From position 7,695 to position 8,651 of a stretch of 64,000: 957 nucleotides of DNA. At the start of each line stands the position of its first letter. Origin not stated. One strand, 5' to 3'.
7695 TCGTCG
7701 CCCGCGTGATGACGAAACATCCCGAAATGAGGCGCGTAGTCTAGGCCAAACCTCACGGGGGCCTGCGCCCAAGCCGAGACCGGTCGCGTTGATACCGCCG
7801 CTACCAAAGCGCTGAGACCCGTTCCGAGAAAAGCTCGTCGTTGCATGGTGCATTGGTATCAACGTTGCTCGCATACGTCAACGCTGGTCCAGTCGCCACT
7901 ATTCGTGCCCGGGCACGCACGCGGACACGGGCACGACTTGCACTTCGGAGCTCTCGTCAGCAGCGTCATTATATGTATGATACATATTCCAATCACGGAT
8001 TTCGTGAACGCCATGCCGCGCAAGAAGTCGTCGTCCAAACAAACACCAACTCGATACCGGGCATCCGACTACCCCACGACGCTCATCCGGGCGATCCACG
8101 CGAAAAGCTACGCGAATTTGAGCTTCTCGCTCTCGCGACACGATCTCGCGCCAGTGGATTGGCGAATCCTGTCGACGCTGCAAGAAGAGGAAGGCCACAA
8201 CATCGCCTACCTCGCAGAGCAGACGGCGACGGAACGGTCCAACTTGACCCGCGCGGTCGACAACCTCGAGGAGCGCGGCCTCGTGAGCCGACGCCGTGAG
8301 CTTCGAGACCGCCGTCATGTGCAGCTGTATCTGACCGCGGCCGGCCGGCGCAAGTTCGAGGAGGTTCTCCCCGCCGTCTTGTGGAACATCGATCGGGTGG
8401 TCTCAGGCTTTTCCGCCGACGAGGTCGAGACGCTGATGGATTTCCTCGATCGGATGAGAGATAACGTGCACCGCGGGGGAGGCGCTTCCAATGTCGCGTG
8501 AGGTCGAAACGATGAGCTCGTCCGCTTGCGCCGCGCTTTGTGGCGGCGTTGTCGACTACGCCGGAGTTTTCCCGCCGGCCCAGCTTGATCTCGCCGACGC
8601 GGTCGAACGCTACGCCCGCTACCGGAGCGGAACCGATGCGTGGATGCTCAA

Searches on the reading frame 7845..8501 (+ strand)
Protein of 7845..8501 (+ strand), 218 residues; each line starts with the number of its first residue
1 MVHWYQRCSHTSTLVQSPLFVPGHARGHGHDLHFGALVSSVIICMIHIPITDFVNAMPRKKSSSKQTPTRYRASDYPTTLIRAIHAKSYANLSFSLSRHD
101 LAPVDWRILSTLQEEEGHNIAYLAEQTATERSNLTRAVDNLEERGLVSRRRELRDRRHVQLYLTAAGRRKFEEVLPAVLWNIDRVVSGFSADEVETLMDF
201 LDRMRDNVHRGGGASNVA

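Call 66: search_protein_families(library=pfam, proteins=[window:7845-8501:+], max_evalue=0.01)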
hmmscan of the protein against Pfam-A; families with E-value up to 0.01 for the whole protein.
window:7845-8501:+ (218 aa): 13 families
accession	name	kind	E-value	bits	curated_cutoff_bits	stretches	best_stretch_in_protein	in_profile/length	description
PF01047.28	MarR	-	3.8e-14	52.8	24.6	1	103-159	3-59/59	MarR family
PF12802.13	MarR_2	-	1.1e-11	45.1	27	1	99-157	1-60/61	MarR family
PF22381.2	Staph_reg_Sar_Rot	-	3.2e-10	40.4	27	1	95-173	6-84/85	Transcriptional regulator SarA/Rot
PF25212.1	HVO_A0114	-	5.9e-07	29.6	27.6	1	99-156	18-75/84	HVO_A0114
PF13601.12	HTH_34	-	1.2e-06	29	27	1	107-177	4-75/80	Winged helix DNA-binding domain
PF13412.12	HTH_24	-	1.2e-06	28.4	21.9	1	104-147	4-47/48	Winged helix-turn-helix DNA-binding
PF13463.12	HTH_27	-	2.5e-06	28.1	22.2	1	102-167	2-68/68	Winged helix DNA-binding domain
PF01978.25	TrmB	-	0.00014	22.1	25.6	1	96-152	1-57/68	Sugar-specific transcriptional regulator TrmB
PF25213.1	HVO_A0261_N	-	0.00034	20.9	35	1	107-169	15-69/86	HVO_A0261 N-terminal domain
PF09339.16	HTH_IclR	-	0.0011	19.2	22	1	107-150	7-51/52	IclR helix-turn-helix domain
PF21863.2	HTH_67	-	0.0023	18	27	1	96-212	163-265/268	Helix-turn-helix family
PF13545.12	HTH_Crp_2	-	0.0077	16.6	27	0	123-155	28-63/70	Crp-like helix-turn-helix domain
PF12840.13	HTH_20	-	0.0092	16.4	27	0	107-148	8-49/51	Helix-turn-helix domain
